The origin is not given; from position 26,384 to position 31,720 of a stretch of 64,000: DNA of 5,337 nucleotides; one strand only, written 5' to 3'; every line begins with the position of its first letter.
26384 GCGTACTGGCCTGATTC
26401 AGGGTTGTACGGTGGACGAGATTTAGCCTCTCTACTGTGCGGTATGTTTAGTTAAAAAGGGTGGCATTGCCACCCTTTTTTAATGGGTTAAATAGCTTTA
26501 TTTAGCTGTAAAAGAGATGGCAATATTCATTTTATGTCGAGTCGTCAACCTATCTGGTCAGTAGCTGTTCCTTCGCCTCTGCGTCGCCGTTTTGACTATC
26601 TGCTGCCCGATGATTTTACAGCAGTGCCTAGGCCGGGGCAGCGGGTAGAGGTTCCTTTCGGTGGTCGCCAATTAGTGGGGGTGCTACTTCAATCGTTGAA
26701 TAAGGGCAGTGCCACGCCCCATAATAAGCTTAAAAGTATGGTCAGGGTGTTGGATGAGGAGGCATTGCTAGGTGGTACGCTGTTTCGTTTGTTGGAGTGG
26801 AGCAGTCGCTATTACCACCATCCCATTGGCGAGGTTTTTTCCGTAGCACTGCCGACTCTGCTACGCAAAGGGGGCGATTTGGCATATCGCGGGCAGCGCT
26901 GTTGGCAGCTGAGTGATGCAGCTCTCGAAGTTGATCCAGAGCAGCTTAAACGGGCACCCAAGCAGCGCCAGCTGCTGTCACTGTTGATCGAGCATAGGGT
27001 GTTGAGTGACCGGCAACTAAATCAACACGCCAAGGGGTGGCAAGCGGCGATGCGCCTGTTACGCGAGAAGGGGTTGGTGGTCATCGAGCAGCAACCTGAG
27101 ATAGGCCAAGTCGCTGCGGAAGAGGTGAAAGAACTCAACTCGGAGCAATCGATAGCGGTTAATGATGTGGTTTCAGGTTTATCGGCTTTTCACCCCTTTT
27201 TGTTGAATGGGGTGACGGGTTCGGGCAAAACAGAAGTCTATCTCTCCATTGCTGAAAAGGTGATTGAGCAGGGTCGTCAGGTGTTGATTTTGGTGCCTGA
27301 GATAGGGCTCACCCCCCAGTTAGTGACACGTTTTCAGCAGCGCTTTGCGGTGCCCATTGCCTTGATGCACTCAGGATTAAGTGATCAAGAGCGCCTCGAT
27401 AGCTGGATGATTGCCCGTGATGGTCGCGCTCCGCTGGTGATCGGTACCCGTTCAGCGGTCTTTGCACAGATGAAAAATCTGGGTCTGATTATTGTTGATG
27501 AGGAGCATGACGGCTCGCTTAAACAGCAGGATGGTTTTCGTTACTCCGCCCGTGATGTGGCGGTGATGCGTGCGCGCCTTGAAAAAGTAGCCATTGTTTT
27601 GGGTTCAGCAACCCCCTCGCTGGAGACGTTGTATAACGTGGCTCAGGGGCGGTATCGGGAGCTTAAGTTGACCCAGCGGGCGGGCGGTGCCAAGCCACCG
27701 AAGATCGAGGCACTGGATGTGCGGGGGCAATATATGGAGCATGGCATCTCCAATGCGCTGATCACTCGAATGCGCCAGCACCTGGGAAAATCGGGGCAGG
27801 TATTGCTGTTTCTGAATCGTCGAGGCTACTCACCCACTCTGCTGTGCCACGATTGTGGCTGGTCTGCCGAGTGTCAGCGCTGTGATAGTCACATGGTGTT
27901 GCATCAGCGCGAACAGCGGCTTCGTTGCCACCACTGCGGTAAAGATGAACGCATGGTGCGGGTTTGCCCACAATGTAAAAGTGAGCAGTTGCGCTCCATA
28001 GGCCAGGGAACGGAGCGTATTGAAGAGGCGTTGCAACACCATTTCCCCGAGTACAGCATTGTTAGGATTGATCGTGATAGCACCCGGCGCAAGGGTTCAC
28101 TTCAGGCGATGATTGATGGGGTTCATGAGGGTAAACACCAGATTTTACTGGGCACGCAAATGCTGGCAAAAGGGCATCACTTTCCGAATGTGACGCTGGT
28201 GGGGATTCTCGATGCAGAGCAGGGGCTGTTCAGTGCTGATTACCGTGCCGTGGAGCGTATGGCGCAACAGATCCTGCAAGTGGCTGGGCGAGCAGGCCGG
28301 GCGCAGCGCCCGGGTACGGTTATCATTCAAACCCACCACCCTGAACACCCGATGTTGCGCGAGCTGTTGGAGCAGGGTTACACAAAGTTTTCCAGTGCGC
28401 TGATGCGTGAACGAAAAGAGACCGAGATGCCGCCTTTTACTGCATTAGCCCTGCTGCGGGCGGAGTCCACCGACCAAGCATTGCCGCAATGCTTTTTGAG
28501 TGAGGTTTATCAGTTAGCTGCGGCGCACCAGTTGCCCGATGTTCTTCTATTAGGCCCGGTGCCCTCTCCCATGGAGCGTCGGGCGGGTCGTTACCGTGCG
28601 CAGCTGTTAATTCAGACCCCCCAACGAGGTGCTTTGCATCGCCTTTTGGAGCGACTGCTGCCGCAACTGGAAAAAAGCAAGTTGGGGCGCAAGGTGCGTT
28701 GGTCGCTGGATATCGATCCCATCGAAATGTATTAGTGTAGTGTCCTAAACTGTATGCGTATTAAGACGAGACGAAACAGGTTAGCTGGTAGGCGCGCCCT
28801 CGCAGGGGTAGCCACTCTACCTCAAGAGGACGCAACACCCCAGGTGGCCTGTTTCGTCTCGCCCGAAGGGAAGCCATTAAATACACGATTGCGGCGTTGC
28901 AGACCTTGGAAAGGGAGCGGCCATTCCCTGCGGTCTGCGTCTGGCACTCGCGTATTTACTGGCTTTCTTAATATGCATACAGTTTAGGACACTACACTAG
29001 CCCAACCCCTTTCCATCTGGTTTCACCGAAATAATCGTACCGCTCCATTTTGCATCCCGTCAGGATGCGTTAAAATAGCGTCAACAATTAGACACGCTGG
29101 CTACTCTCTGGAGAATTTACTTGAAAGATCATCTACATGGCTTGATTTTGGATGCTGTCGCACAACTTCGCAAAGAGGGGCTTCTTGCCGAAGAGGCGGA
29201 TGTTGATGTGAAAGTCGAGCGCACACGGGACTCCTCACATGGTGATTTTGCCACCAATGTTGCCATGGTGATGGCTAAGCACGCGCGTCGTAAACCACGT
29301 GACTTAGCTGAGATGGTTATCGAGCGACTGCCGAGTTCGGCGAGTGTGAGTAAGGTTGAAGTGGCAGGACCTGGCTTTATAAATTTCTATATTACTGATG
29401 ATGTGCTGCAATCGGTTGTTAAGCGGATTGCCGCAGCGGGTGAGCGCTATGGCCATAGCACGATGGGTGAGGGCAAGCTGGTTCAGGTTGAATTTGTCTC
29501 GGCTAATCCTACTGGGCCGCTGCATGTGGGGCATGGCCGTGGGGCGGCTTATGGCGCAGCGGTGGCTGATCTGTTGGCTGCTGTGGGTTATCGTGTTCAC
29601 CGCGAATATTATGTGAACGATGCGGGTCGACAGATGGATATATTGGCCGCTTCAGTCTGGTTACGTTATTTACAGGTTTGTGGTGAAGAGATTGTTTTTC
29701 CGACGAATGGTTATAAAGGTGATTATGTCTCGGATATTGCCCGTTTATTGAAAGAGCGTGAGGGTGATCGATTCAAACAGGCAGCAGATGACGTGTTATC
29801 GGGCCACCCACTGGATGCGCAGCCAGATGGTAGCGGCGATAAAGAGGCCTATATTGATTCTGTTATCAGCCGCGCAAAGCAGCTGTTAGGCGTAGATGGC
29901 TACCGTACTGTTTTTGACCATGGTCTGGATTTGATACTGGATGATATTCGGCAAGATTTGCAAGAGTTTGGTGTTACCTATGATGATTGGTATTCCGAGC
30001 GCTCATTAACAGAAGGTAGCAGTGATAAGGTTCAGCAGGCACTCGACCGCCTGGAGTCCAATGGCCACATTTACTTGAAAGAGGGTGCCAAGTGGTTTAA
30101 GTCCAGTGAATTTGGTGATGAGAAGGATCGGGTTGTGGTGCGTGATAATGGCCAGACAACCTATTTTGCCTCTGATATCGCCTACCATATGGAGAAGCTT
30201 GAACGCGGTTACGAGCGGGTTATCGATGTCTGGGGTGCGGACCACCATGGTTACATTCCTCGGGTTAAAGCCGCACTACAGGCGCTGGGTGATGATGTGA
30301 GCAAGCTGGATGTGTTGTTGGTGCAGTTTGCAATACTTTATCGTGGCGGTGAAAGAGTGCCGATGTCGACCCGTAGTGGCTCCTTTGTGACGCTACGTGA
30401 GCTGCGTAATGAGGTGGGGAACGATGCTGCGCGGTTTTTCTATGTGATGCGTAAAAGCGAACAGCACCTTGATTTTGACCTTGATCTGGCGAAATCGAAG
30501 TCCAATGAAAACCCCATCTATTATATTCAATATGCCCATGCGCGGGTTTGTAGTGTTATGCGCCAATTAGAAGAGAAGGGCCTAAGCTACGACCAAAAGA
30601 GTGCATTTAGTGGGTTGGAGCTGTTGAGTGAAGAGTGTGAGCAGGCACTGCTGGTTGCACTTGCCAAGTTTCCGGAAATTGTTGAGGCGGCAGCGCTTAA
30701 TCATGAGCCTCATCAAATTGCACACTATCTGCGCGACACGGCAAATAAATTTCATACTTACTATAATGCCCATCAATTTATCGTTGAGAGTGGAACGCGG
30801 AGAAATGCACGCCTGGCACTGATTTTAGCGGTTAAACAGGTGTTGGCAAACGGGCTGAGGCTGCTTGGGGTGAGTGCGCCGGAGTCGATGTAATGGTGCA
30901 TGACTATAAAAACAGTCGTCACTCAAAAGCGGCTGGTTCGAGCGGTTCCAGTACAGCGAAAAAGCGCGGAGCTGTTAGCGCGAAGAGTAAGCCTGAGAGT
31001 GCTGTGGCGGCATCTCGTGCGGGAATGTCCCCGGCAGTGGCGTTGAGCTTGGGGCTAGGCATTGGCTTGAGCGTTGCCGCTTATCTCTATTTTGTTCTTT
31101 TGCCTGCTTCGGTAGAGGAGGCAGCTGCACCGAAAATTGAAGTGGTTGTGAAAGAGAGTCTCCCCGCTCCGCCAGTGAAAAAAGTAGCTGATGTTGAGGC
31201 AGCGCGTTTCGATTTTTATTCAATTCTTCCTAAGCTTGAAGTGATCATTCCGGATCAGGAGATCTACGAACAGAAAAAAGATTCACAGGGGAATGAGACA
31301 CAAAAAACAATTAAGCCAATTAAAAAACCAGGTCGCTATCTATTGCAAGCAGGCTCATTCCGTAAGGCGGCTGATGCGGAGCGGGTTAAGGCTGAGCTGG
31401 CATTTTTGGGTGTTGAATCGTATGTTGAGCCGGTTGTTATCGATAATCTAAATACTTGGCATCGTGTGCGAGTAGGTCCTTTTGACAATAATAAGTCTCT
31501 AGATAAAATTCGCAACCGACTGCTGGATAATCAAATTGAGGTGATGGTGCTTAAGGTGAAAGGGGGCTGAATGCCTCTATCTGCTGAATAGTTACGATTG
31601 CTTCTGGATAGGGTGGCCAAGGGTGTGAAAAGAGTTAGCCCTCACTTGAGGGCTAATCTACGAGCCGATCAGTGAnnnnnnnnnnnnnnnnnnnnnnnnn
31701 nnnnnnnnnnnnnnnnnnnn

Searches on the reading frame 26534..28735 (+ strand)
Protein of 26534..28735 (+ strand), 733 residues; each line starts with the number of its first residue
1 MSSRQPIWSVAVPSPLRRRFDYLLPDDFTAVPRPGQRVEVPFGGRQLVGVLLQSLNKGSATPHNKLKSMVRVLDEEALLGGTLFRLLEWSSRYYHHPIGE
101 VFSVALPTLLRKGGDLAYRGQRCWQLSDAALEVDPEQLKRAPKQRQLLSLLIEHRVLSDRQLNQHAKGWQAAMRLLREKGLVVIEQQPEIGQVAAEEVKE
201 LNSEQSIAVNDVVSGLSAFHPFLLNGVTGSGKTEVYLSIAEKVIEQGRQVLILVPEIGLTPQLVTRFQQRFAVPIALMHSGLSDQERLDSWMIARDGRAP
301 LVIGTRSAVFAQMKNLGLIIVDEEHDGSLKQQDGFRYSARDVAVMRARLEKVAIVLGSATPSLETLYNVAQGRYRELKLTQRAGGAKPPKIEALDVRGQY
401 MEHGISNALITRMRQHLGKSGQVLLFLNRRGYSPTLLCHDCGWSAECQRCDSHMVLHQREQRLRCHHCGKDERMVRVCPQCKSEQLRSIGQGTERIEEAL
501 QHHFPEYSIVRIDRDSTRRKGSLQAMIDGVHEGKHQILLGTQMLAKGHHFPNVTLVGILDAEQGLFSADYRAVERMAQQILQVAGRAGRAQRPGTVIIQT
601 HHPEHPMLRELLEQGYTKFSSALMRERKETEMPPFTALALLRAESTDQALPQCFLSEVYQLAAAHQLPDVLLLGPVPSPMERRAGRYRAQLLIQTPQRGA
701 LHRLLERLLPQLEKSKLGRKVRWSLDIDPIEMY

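Call 32: search_protein_families(library=pfam, proteins=[window:26534-28735:+], max_evalue=0.001)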
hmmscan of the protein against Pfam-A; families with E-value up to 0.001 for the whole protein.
window:26534-28735:+ (733 aa): 8 families
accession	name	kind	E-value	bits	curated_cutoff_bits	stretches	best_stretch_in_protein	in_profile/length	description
PF18074.6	PriA_C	-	1.3e-25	90.5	26.9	1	634-729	1-95/95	Primosomal protein N C-terminal domain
PF17764.6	PriA_3primeBD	-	1.3e-25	89.5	22.7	1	9-107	1-96/96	3'DNA-binding domain (3'BD)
PF00270.35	DEAD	-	3.6e-19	69.5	26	1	205-367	4-165/167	DEAD/DEAH box helicase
PF04851.21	ResIII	-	3.7e-14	53.4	22.5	1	200-362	3-163/164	Type III restriction enzyme, res subunit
PF00271.37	Helicase_C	-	1.8e-12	47.9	23.5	1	491-590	23-109/110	Helicase conserved C-terminal domain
PF18319.7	Zn_ribbon_PriA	-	3e-09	37.1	26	1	447-473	1-27/27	PriA DNA helicase Cys-rich region (CRR) domain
PF21213.3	PriA-like_WH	-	4.2e-05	23.9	27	1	123-182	4-61/63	Primosomal protein N'-like, winged helix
PF07191.17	Zn_ribbon_6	-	0.00017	22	25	1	446-484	2-38/67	Double zinc ribbon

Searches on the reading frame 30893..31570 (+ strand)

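Call 32: search_protein_families(library=pfam, proteins=[window:30893-31570:+], max_evalue=0.001)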
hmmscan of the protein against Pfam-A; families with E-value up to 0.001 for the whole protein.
window:30893-31570:+ (225 aa): 1 family
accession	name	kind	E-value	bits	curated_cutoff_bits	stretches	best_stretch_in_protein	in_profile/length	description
PF05036.18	SPOR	-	3.9e-15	56.4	21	1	146-211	2-65/76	SPOR domain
